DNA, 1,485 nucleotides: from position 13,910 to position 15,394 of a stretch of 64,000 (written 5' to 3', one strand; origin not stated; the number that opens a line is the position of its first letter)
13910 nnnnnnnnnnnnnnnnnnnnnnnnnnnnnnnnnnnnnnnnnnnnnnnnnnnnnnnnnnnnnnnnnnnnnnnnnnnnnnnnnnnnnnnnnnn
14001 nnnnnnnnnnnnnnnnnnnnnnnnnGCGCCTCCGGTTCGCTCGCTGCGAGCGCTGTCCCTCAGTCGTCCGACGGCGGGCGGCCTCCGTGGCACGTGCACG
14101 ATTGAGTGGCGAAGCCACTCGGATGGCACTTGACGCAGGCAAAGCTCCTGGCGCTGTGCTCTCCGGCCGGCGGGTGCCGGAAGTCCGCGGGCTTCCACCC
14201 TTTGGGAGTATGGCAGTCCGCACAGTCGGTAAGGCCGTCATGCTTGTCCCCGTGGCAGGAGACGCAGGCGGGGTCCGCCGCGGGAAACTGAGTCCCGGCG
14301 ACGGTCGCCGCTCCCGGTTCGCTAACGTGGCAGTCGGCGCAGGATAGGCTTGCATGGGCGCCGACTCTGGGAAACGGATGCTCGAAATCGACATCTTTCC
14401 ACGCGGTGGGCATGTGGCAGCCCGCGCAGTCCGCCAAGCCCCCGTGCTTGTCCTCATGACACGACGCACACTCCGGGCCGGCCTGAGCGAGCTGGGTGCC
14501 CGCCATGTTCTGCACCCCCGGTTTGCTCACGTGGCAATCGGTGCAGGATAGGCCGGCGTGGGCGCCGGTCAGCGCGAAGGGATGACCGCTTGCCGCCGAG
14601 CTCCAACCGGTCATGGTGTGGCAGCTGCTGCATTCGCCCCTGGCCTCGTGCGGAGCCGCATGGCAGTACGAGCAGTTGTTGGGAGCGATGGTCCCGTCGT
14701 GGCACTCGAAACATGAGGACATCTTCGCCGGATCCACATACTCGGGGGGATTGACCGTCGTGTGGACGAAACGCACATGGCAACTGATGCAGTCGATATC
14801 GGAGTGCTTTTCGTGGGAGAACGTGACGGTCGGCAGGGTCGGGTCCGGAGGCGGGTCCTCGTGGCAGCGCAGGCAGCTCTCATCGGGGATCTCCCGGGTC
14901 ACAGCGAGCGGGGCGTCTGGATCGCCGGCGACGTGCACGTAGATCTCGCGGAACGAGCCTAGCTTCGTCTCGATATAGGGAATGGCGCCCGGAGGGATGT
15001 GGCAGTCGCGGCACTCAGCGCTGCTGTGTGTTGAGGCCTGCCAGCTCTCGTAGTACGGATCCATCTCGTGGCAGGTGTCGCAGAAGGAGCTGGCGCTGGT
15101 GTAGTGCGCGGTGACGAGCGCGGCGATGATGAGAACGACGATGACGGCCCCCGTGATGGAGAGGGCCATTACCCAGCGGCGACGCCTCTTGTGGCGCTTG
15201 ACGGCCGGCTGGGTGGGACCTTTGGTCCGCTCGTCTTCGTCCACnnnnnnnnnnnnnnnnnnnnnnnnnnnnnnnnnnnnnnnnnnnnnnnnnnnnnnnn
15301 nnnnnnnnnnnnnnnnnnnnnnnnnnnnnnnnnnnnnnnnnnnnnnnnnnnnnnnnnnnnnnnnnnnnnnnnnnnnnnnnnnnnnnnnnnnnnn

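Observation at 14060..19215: Cobalamin riboswitch controlling a BtuFCD-like operon that continues into a 14-heme NapC/NirT-type cytochrome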

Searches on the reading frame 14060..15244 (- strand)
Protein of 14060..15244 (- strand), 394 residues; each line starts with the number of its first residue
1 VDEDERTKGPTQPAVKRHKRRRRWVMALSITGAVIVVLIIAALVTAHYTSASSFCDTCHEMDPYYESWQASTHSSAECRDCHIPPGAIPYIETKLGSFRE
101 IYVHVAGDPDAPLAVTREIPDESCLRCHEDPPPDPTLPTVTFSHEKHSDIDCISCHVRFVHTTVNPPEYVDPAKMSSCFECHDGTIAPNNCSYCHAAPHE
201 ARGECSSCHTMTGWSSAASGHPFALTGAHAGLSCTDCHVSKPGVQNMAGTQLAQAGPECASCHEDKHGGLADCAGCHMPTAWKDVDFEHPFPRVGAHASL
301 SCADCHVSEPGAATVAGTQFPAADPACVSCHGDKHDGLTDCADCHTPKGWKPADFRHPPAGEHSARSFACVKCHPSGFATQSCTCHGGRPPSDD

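Call 8: search_protein_families(library=pfam, proteins=[window:14060-15244:-], max_evalue=0.01)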
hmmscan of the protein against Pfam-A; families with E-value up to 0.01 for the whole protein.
window:14060-15244:- (394 aa): 6 families
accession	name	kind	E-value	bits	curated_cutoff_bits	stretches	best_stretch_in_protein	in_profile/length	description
PF03264.19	Cytochrom_NNT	-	5.8e-18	65.7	24.1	1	24-164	7-172/174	NapC/NirT cytochrome c family, N-terminal region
PF14522.11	Cytochrome_C7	-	3.6e-17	62.4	24.8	5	202-264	13-67/67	Cytochrome c7 and related cytochrome c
PF02085.21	Cytochrom_CIII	-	3e-10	40.8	22.9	1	136-210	17-83/101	Class III cytochrome C family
PF14537.11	Cytochrom_c3_2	-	5.2e-07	30.5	25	0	50-82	4-33/79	Cytochrome c3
PF22678.1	Cytochrom_c_NrfB-like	-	5.6e-06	27.2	27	0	121-181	33-89/89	Cytochrome c-type protein NrfB-like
PF09699.15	Paired_CXXCH_1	-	0.00062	19.8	20.6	0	149-184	6-38/41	Doubled CXXCH motif (Paired_CXXCH_1)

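Call 9: search_protein_families(library=ncbifam, proteins=[window:14060-15244:-], max_evalue=0.01)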
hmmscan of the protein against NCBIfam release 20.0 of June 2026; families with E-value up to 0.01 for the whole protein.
window:14060-15244:- (394 aa): 15 families
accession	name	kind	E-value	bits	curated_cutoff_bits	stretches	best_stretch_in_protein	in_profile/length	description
TIGR03153.1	cytochr_NrfH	equivalog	5.7e-20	71.8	134.2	1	33-161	9-138/138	cytochrome c nitrite reductase small subunit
TIGR03508.1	decahem_SO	subfamily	2.9e-13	49.9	192.2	1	120-269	69-201/258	DmsE family decaheme c-type cytochrome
NF011606.0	PRK15032.1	equivalog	5.8e-11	42.1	455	1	22-105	14-104/390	pentaheme c-type cytochrome TorC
TIGR02162.1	torC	equivalog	1.8e-10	40.6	478.2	1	25-112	16-111/387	pentaheme c-type cytochrome TorC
TIGR02161.1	napC_nirT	subfamily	6.5e-08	32.7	310.6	1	27-110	19-110/185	periplasmic nitrate (or nitrite) reductase c-type cytochrome, NapC/NirT family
NF040967.1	cytc_ExtN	equivalog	5.6e-07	28.7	200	0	215-268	22-74/415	selenite/tellurite reduction operon c-type cytochrome ExtN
NF040968.1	FeS_ExtO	equivalog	7.9e-07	28.2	200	1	214-268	21-74/416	selenite/tellurite reduction operon b-type cytochrome iron-sulfur cluster-binding subunit ExtO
NF045713.1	CxxCH_16_HmcA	equivalog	2.3e-06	26.5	400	0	233-387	200-369/541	sulfate respiration complex hexadecaheme cytochrome HmcA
NF043011.1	CytC7_Geobact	equivalog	9.3e-06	26.1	120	1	284-345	32-88/89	cytochrome c7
NF007906.0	PRK10617.1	equivalog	3e-05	23.9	349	1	27-112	28-121/200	cytochrome c-type protein NapC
NF045722.1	c3_cytochr_TmcA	equivalog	5.6e-05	23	114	1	300-346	81-125/125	acidic tetraheme cytochrome c3 TmcA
TIGR03146.1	cyt_nit_nrfB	equivalog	0.00058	20.2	166.6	1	272-334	86-144/145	cytochrome c nitrite reductase pentaheme subunit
NF008659.0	PRK11659.1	equivalog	0.00095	18.9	184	1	273-335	113-171/188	cytochrome c nitrite reductase pentaheme subunit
NF041781.1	mnquin_red_QrcA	equivalog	0.0011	18.6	180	1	139-209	107-173/174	menaquinone reductase multiheme cytochrome c subunit QrcA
NF051471.1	cytcCgr1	equivalog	0.0017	18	340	1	19-76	3-59/204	cytochrome c-type protein Cgr1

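Call 11: find_homologous_proteins(query=window:14060-15244:-)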
Query window:14060-15244:- (394 aa): 1650 proteins with E <= 0.001 among 7394 candidates; the best 120 are listed.
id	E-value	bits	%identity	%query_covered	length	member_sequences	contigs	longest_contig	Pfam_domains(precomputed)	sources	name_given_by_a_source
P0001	8.3e-256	867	92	100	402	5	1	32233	PF14537.12,PF22678.2,PF03264.20,PF02085.22,PF14522.12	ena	-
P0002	6.2e-240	814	72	93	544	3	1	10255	PF14537.12,PF22678.2,PF03264.20,PF02085.22,PF14522.12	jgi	jgi:nitrate/TMAO reductase-like tetraheme cytochrome c subunit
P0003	2.8e-233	793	73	93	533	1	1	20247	PF14537.12,PF22678.2,PF03264.20,PF02085.22,PF14522.12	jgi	jgi:nitrate/TMAO reductase-like tetraheme cytochrome c subunit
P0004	7.0e-231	785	68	95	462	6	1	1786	PF14537.12,PF22678.2,PF03264.20,PF02085.22,PF14522.12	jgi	jgi:nitrate/TMAO reductase-like tetraheme cytochrome c subunit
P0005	1.7e-220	750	69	96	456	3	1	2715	PF14537.12,PF03264.20,PF02085.22,PF14522.12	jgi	-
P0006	1.4e-199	682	59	97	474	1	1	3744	PF14537.12,PF03264.20,PF02085.22,PF14522.12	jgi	jgi:nitrate/TMAO reductase-like tetraheme cytochrome c subunit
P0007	1.4e-198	678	63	95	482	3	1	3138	PF14537.12,PF22678.2,PF03264.20,PF02085.22,PF14522.12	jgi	jgi:nitrate/TMAO reductase-like tetraheme cytochrome c subunit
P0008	3.3e-198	677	75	94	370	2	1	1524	PF14537.12,PF03264.20,PF02085.22,PF14522.12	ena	-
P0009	3.8e-193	660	63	95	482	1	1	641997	PF14537.12,PF22678.2,PF03264.20,PF02085.22,PF14522.12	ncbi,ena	-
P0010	2.5e-192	658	62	90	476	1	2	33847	PF14537.12,PF03264.20,PF02085.22,PF14522.12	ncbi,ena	-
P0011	5.4e-191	653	71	94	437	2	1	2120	PF14537.12,PF03264.20,PF02085.22,PF14522.12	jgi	jgi:nitrate/TMAO reductase-like tetraheme cytochrome c subunit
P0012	7.5e-191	653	57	95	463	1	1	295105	PF14537.12,PF03264.20,PF14522.12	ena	-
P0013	1.4e-190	652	71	94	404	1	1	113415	PF14537.12,PF13435.12,PF22678.2,PF03264.20,PF02085.22,PF14522.12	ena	-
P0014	1.8e-189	648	77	88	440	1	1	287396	PF14537.12,PF03264.20,PF02085.22,PF14522.12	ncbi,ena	-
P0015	6.5e-188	643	69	94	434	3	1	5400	PF14537.12,PF03264.20,PF02085.22,PF14522.12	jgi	jgi:nitrate/TMAO reductase-like tetraheme cytochrome c subunit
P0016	7.6e-187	640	69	100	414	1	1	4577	PF03264.20,PF02085.22,PF14522.12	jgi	jgi:cytochrome c nitrite reductase small subunit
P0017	4.6e-183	627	70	94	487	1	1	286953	PF14537.12,PF22678.2,PF03264.20,PF02085.22,PF14522.12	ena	-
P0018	4.8e-179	614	67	94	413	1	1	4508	PF14537.12,PF03264.20,PF02085.22,PF14522.12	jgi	jgi:nitrate/TMAO reductase-like tetraheme cytochrome c subunit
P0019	1.1e-171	590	64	99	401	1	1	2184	PF03264.20,PF14522.12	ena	-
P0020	1.5e-166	573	64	98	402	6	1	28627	PF14537.12,PF22678.2,PF03264.20,PF02085.22,PF14522.12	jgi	jgi:nitrate/TMAO reductase-like tetraheme cytochrome c subunit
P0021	2.9e-166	572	62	99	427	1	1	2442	PF14537.12,PF03264.20,PF02085.22,PF14522.12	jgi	jgi:nitrate/TMAO reductase-like tetraheme cytochrome c subunit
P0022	8.7e-158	544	70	72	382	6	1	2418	PF14537.12,PF03264.20,PF02085.22,PF14522.12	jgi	-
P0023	2.0e-156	539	69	75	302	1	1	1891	PF03264.20,PF02085.22,PF14522.12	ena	-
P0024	1.7e-153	530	69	72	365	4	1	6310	PF14537.12,PF03264.20,PF02085.22,PF14522.12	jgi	-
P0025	1.0e-151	524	61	91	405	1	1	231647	PF14537.12,PF03264.20,PF14522.12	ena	-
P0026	9.2e-148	511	72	76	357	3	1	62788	PF14537.12,PF03264.20,PF02085.22,PF14522.12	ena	-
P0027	3.0e-144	499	62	74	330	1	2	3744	PF03264.20,PF14522.12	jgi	jgi:nitrate/TMAO reductase-like tetraheme cytochrome c subunit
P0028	7.6e-143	495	59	87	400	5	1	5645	PF14537.12,PF03264.20,PF02085.22,PF14522.12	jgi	jgi:nitrate/TMAO reductase-like tetraheme cytochrome c subunit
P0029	1.0e-140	488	58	75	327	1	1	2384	PF14537.12,PF03264.20,PF02085.22,PF14522.12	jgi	jgi:nitrate/TMAO reductase-like tetraheme cytochrome c subunit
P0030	1.3e-139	484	52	90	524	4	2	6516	PF14537.12,PF03264.20,PF02085.22,PF14522.12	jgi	jgi:nitrate/TMAO reductase-like tetraheme cytochrome c subunit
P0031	1.3e-138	481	72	71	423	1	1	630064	PF14537.12,PF03264.20,PF14522.12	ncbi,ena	-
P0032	3.2e-138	479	66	75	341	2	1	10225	PF14537.12,PF03264.20,PF02085.22,PF14522.12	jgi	jgi:nitrate/TMAO reductase-like tetraheme cytochrome c subunit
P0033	5.6e-138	479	68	75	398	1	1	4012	PF14537.12,PF03264.20,PF02085.22,PF14522.12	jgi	jgi:nitrate/TMAO reductase-like tetraheme cytochrome c subunit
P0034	1.1e-136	474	55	99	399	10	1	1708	PF14537.12,PF03264.20,PF02085.22,PF14522.12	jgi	jgi:nitrate/TMAO reductase-like tetraheme cytochrome c subunit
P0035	2.1e-133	463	52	87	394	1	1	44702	PF14537.12,PF03264.20,PF02085.22,PF14522.12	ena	-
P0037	1.0e-132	461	61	71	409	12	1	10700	PF14537.12,PF03264.20,PF14522.12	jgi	jgi:nitrate/TMAO reductase-like tetraheme cytochrome c subunit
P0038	1.1e-132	461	63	71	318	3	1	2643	PF14537.12,PF03264.20,PF02085.22,PF14522.12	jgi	jgi:nitrate/TMAO reductase-like tetraheme cytochrome c subunit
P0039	7.3e-131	455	55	90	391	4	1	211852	PF14537.12,PF03264.20,PF14522.12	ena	-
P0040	2.2e-130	454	60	75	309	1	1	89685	PF14537.12,PF03264.20,PF02085.22,PF14522.12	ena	-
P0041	6.7e-130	452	59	68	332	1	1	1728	PF03264.20,PF14522.12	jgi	-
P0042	2.2e-129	450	57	67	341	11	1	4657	PF14537.12,PF03264.20,PF02085.22,PF14522.12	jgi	jgi:nitrate/TMAO reductase-like tetraheme cytochrome c subunit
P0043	1.8e-128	447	60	71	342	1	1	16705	PF14537.12,PF03264.20,PF14522.12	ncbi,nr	ncbi:MAG: NapC/NirT family cytochrome c [Actinobacteria bacterium]|nr:NapC/NirT family cytochrome c 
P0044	2.5e-128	447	57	79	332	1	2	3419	PF14537.12,PF03264.20,PF02085.22,PF14522.12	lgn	-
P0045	9.7e-128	445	58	73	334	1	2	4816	PF03264.20,PF14522.12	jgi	jgi:nitrate/TMAO reductase-like tetraheme cytochrome c subunit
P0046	1.1e-125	438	58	68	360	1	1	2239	PF14537.12,PF22678.2,PF03264.20,PF02085.22,PF14522.12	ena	-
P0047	2.5e-125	437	61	67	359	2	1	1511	PF14537.12,PF03264.20,PF14522.12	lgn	-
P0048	4.4e-124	433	57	66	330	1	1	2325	PF14537.12,PF03264.20,PF02085.22,PF14522.12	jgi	-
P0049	1.3e-123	431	61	75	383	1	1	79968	PF14537.12,PF22678.2,PF03264.20,PF02085.22,PF14522.12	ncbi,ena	-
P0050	6.3e-123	429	62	68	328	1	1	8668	PF14537.12,PF03264.20,PF02085.22,PF14522.12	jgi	jgi:nitrate/TMAO reductase-like tetraheme cytochrome c subunit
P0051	2.6e-121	424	62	72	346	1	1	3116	PF03264.20,PF14522.12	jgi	jgi:hypothetical protein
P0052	2.6e-121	424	60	69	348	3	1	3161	PF14537.12,PF03264.20,PF02085.22,PF14522.12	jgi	jgi:nitrate/TMAO reductase-like tetraheme cytochrome c subunit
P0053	3.0e-121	423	59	74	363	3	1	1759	PF14537.12,PF03264.20,PF02085.22,PF14522.12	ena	-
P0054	5.1e-121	423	59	75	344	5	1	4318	PF14537.12,PF03264.20,PF14522.12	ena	-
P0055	2.8e-118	414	56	68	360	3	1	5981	PF14537.12,PF03264.20,PF14522.12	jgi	jgi:nitrate/TMAO reductase-like tetraheme cytochrome c subunit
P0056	3.0e-117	410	55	75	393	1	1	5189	PF14537.12,PF03264.20,PF14522.12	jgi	jgi:cytochrome c nitrite reductase small subunit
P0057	2.2e-116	407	59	66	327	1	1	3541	PF03264.20,PF14522.12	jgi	jgi:nitrate/TMAO reductase-like tetraheme cytochrome c subunit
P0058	6.4e-116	406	56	71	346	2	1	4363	PF14537.12,PF03264.20,PF02085.22,PF14522.12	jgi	-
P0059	2.4e-115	404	59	68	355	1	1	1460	PF14537.12,PF03264.20,PF14522.12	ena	-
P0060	6.8e-115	402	57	69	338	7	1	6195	PF14537.12,PF22678.2,PF03264.20,PF14522.12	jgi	jgi:cytochrome c nitrite reductase small subunit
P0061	1.6e-114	401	52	78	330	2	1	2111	PF03264.20,PF14522.12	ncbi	-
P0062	4.9e-113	396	51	74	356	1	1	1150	PF14537.12,PF03264.20,PF02085.22,PF14522.12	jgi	jgi:nitrate/TMAO reductase-like tetraheme cytochrome c subunit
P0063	7.5e-113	396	59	70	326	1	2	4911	PF14537.12,PF03264.20,PF14522.12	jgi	jgi:nitrate/TMAO reductase-like tetraheme cytochrome c subunit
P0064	7.8e-113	396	82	51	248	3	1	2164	PF03264.20,PF14522.12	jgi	jgi:cytochrome c nitrite reductase small subunit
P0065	4.6e-112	393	58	67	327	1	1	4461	PF14537.12,PF03264.20,PF14522.12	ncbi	-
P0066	8.3e-112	392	83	48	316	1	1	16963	PF03264.20,PF02085.22,PF14522.12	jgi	jgi:nitrate/TMAO reductase-like tetraheme cytochrome c subunit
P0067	1.0e-111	392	48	90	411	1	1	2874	PF14537.12,PF03264.20,PF14522.12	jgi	jgi:nitrate/TMAO reductase-like tetraheme cytochrome c subunit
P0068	4.2e-111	390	58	72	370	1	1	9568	PF14537.12,PF03264.20,PF02085.22,PF14522.12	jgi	jgi:nitrate/TMAO reductase-like tetraheme cytochrome c subunit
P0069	1.8e-110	388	70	59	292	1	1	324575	PF03264.20,PF02085.22,PF14522.12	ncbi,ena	-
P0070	1.5e-108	382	48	95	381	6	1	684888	PF14537.12,PF03264.20,PF02085.22,PF14522.12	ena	-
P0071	5.3e-108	380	73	56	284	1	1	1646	PF03264.20,PF02085.22,PF14522.12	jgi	jgi:nitrate/TMAO reductase-like tetraheme cytochrome c subunit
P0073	6.5e-106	373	47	87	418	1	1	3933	PF14537.12,PF03264.20,PF14522.12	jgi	jgi:nitrate/TMAO reductase-like tetraheme cytochrome c subunit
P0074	1.9e-104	368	75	49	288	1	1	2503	PF03264.20,PF14522.12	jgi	jgi:cytochrome c nitrite reductase small subunit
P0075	2.3e-103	364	74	53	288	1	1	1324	PF03264.20,PF14522.12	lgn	-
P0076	2.7e-102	361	47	92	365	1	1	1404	PF03264.20,PF02085.22,PF14522.12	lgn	-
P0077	2.6e-99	351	48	74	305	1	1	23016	PF14537.12,PF03264.20,PF14522.12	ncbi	-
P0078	2.9e-99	351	60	61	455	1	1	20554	PF14537.12,PF22678.2,PF03264.20,PF14522.12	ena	-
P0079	5.3e-99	350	72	51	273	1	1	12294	PF03264.20,PF02085.22,PF14522.12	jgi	jgi:nitrate/TMAO reductase-like tetraheme cytochrome c subunit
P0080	2.0e-97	345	45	75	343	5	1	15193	PF14537.12,PF03264.20,PF14522.12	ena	-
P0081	9.2e-96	339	36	96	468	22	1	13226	PF03264.20,PF14522.12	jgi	-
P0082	1.5e-94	335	45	77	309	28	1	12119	PF03264.20,PF02085.22,PF14522.12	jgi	-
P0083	3.0e-94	334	37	96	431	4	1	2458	PF09699.16,PF14537.12,PF03264.20,PF02085.22,PF14522.12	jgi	jgi:nitrate/TMAO reductase-like tetraheme cytochrome c subunit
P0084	7.2e-94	333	38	95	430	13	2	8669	PF09699.16,PF14537.12,PF03264.20,PF02085.22,PF14522.12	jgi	-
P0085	4.8e-92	327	39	94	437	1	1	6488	PF14537.12,PF03264.20,PF02085.22,PF14522.12,PF22113.2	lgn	-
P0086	4.4e-90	321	61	57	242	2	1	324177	PF03264.20,PF14522.12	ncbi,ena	-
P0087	1.6e-89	319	47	70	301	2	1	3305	PF03264.20,PF14522.12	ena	-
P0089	1.5e-84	303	67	45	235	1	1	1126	PF03264.20,PF14522.12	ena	-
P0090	2.2e-84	302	69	46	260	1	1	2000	PF03264.20,PF14522.12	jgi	-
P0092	4.3e-81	291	50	74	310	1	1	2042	PF03264.20,PF14522.12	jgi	-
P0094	8.1e-79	284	64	45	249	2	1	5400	PF03264.20,PF14522.12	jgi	jgi:nitrate/TMAO reductase-like tetraheme cytochrome c subunit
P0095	1.1e-78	283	38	88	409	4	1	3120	PF14537.12,PF03264.20,PF02085.22,PF14522.12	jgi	jgi:nitrate/TMAO reductase-like tetraheme cytochrome c subunit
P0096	5.5e-74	268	75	39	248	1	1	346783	PF03264.20,PF14522.12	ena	-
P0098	2.4e-69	252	59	46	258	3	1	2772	PF03264.20,PF14522.12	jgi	jgi:cytochrome c nitrite reductase small subunit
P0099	7.6e-68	247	41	71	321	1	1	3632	PF14537.12,PF03264.20,PF02085.22,PF14522.12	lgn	-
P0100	1.1e-67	247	40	76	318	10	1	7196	PF14537.12,PF03264.20,PF14522.12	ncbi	ncbi:MAG: NapC/NirT family cytochrome c [Planctomycetaceae bacterium]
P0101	5.7e-66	241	42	75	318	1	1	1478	PF03264.20,PF14522.12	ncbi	-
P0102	6.6e-66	241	39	77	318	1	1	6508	PF14537.12,PF03264.20,PF14522.12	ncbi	-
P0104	2.1e-65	239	41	76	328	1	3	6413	PF14537.12,PF03264.20,PF14522.12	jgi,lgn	jgi:cytochrome c-type protein NapC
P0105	2.4e-64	236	40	67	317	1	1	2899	PF03264.20,PF14522.12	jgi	jgi:nitrate/TMAO reductase-like tetraheme cytochrome c subunit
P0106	1.1e-63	234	41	75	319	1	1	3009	PF03264.20,PF14522.12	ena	-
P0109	9.6e-62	227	37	84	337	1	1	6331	PF03264.20,PF14522.12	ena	-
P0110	1.3e-61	227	37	84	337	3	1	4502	PF03264.20,PF14522.12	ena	-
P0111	1.6e-61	227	37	84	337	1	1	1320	PF03264.20,PF14522.12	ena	-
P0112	7.2e-61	224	38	91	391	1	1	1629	PF14537.12,PF03264.20,PF02085.22,PF14522.12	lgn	-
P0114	8.3e-60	221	39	91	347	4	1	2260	PF14537.12,PF03264.20,PF14522.12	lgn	-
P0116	1.5e-59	220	35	93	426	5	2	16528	PF14537.12,PF03264.20,PF02085.22,PF14522.12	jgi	jgi:nitrate/TMAO reductase-like tetraheme cytochrome c subunit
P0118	5.8e-57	212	28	90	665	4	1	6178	PF14537.12,PF03264.20,PF02085.22,PF14522.12,PF22113.2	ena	-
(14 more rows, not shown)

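Call 13: find_related_loci(query=A1, collection=genome_contigs, flank=10000)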
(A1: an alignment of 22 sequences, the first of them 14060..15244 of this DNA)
Query A1 (394 aa) in genome_contigs; peptide patterns used: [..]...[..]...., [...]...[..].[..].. (x = any residue, [..] = any of these).
599 stretches matched a pattern (row limit reached: there are more); 533 encode a relative of the query (tblastn E <= 1e-3); the best 80 are kept; 80 distinct loci.
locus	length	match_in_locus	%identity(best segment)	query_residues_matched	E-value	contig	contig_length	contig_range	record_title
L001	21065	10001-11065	73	19-374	2e-178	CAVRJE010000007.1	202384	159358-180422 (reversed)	MAG: uncultured Actinomycetota bacterium isolate MFD05942.bin.2.329 genome assembly, contig: contig_15807, whole genome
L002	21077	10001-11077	70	18-376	1e-172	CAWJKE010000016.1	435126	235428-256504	MAG: uncultured Actinomycetota bacterium isolate MFD05942.bin.1.451 genome assembly, contig: contig_941, whole genome sh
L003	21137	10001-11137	63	13-385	1e-155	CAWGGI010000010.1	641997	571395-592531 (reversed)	MAG: uncultured Actinomycetota bacterium isolate MFD02979.bin.2.61 genome assembly, contig: contig_89230, whole genome s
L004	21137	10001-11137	62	8-386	9e-151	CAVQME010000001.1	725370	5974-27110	MAG: uncultured Actinomycetes bacterium isolate MFD00032.bin.1.257 genome assembly, contig: contig_14562, whole genome s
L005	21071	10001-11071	62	24-376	2e-150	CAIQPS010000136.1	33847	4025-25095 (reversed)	MAG: uncultured actinobacterium isolate LaPlata_bin-3933 genome assembly, contig: bin-3933:136/169, whole genome shotgun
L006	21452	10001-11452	63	24-385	3e-146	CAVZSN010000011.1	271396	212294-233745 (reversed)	MAG: uncultured Actinomycetota bacterium isolate MFD00709.bin.2.159 genome assembly, contig: contig_76800, whole genome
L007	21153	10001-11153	72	16-394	6e-157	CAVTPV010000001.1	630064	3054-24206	MAG: uncultured Actinomycetota bacterium isolate MFD00905.bin.2.193 genome assembly, contig: contig_12090, whole genome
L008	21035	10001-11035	55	43-386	1e-118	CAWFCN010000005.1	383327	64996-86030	MAG: uncultured Actinomycetes bacterium isolate MFD04716.bin.1.353 genome assembly, contig: contig_26317, whole genome s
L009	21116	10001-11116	47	23-393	4e-106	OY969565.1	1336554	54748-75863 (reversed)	MAG: uncultured Actinomycetota bacterium isolate MFD05684.bin.3.60 genome assembly, chromosome: 1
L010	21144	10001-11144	62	16-394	8e-133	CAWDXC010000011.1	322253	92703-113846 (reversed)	MAG: uncultured Actinomycetes bacterium isolate MFD05942.bin.1.358 genome assembly, contig: contig_32155, whole genome s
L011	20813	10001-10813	60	43-306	7e-104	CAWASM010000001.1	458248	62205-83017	MAG: uncultured Actinomycetes bacterium isolate MFD02416.bin.2.126 genome assembly, contig: contig_17815, whole genome s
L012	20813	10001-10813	59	43-306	1e-99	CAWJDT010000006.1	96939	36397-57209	MAG: uncultured Actinomycetes bacterium isolate MFD04716.bin.2.17 genome assembly, contig: contig_40418, whole genome sh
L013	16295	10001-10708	61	27-394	2e-81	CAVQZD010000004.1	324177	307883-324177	MAG: uncultured Actinomycetes bacterium isolate MFD04716.bin.1.302 genome assembly, contig: contig_37408, whole genome s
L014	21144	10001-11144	44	20-394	4e-85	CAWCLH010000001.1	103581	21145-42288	MAG: uncultured Actinomycetota bacterium isolate MFD01721.bin.2.195 genome assembly, contig: contig_25999, whole genome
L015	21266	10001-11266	35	2-394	6e-54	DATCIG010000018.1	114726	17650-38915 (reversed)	MAG TPA_asm: Coriobacteriia bacterium isolate SMAG_U7853 k141_45612, whole genome shotgun sequence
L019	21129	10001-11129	77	19-393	9e-175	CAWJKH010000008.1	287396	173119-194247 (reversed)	MAG: uncultured Actinomycetota bacterium isolate MFD05942.bin.2.111 genome assembly, contig: contig_93507, whole genome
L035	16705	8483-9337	60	27-380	1e-106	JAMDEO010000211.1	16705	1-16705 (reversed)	MAG: Actinomycetota bacterium isolate FK_Sedi_B_Bin.10 NODE_12759_length_16705_cov_1.12987, whole genome shotgun sequenc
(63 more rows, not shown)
